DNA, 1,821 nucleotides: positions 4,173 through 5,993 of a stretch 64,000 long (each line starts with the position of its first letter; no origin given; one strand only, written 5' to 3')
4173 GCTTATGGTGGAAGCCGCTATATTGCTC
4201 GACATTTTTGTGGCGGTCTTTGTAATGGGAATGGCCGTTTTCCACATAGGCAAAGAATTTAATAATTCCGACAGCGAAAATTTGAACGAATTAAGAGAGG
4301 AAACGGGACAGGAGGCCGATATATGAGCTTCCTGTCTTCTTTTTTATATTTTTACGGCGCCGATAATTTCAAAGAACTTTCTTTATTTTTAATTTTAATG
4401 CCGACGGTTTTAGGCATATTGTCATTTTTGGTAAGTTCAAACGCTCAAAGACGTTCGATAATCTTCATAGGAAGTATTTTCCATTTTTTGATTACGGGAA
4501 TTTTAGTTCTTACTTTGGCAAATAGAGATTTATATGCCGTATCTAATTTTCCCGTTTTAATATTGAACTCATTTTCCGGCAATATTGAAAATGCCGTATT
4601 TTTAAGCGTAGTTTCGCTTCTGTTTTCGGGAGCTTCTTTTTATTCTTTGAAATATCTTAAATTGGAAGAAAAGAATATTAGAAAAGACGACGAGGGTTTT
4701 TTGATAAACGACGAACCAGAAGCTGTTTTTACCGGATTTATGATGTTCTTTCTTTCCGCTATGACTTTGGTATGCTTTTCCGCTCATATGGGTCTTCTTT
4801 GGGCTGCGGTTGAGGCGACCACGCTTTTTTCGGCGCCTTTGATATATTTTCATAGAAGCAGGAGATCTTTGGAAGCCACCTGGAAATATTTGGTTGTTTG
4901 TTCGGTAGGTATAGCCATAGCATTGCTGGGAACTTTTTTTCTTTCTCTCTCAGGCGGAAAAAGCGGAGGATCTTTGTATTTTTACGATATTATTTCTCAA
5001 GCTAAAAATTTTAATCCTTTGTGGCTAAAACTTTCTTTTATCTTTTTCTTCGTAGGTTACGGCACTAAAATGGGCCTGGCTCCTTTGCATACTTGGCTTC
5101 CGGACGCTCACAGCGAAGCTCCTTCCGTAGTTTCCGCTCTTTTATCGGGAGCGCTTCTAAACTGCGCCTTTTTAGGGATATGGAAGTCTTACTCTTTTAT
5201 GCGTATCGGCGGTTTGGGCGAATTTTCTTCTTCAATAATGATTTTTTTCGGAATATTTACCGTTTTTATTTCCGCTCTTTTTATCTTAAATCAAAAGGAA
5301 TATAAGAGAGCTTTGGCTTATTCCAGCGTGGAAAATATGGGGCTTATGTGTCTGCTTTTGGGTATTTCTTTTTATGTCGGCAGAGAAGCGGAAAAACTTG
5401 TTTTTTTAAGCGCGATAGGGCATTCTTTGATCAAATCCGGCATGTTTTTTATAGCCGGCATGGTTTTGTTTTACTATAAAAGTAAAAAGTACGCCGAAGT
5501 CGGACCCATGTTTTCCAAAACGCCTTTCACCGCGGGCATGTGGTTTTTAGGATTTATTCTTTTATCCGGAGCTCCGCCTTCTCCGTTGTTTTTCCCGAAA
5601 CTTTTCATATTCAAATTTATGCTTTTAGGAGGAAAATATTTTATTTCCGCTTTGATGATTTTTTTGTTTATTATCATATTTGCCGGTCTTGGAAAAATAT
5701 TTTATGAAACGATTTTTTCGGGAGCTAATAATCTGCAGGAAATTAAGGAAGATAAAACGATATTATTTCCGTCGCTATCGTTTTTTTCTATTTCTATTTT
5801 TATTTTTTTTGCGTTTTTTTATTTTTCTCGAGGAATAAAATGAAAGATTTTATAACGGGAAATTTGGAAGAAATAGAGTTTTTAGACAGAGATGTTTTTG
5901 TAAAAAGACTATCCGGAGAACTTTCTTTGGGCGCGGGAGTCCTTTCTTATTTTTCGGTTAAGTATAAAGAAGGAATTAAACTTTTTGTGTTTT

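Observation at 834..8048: Complex-I-like, group-4-hydrogenase-like six-gene module whose large subunit appears to have lost the [NiFe] ligands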

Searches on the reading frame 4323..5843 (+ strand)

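Call 3: search_protein_families(library=pfam, proteins=[window:4323-5843:+], max_evalue=0.01)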
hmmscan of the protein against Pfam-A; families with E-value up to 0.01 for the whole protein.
window:4323-5843:+ (506 aa): 1 family
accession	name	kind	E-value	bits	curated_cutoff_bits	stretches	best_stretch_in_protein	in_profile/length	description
PF00361.26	Proton_antipo_M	-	5.3e-43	147.7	21.5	1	155-448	3-290/294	NADH:quinone oxidoreductase/Mrp antiporter, TM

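Call 4: search_protein_families(library=ncbifam, proteins=[window:4323-5843:+], max_evalue=0.01)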
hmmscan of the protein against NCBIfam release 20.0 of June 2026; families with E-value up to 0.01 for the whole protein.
window:4323-5843:+ (506 aa): 70 families (the best 25 are shown)
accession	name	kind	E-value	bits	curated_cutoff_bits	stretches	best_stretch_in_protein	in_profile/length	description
NF005044.0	PRK06458.1-4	equivalog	4.6e-82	276.6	610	1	18-468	5-448/531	hydrogenase 4 subunit F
NF005045.0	PRK06458.1-5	equivalog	1.2e-64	219.1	543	1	72-492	49-461/484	hydrogenase 4 subunit F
NF005041.0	PRK06458.1-1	equivalog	3.1e-64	217.9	951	1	23-460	10-440/526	hydrogenase 4 subunit F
NF006427.0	PRK08676.1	equivalog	3.8e-61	207.5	511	1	75-468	49-434/486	hydrogenase membrane subunit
NF005043.0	PRK06458.1-3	equivalog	1.4e-55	189.2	533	1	90-459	68-430/483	hydrogenase 4 subunit F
NF005042.0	PRK06458.1-2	equivalog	1.1e-52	179.6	437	1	87-494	57-430/439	hydrogenase 4 subunit F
NF005086.0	PRK06521.1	equivalog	3.1e-45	154.8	667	1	21-440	9-421/669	hydrogenase 4 subunit B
NF006418.0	PRK08667.1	equivalog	4.1e-33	114.8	794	1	21-452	10-427/644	hydrogenase membrane subunit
NF006419.0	PRK08668.1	equivalog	6.5e-32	111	617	1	22-494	6-462/613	NADH dehydrogenase subunit M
TIGR01770.1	NDH_I_N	subfamily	2e-29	102.9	332.6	1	21-451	8-419/472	NADH-quinone oxidoreductase subunit NuoN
NF006241.0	PRK08377.1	equivalog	1.5e-27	96.8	645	1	139-485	114-450/494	NADH dehydrogenase subunit N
TIGR01972.1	NDH_I_M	subfamily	1.7e-27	96.3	263.8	1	22-485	3-451/486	NADH-quinone oxidoreductase subunit M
NF005097.0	PRK06525.1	equivalog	3.6e-26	91.9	430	1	19-464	4-439/480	hydrogenase 4 subunit D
NF006240.0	PRK08376.1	subfamily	3.2e-25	89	662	1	147-495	134-488/521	putative monovalent cation/H+ antiporter subunit D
NF004920.0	PRK06277.1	equivalog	1.3e-24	86.8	578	1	133-495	99-452/478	energy conserving hydrogenase EhbF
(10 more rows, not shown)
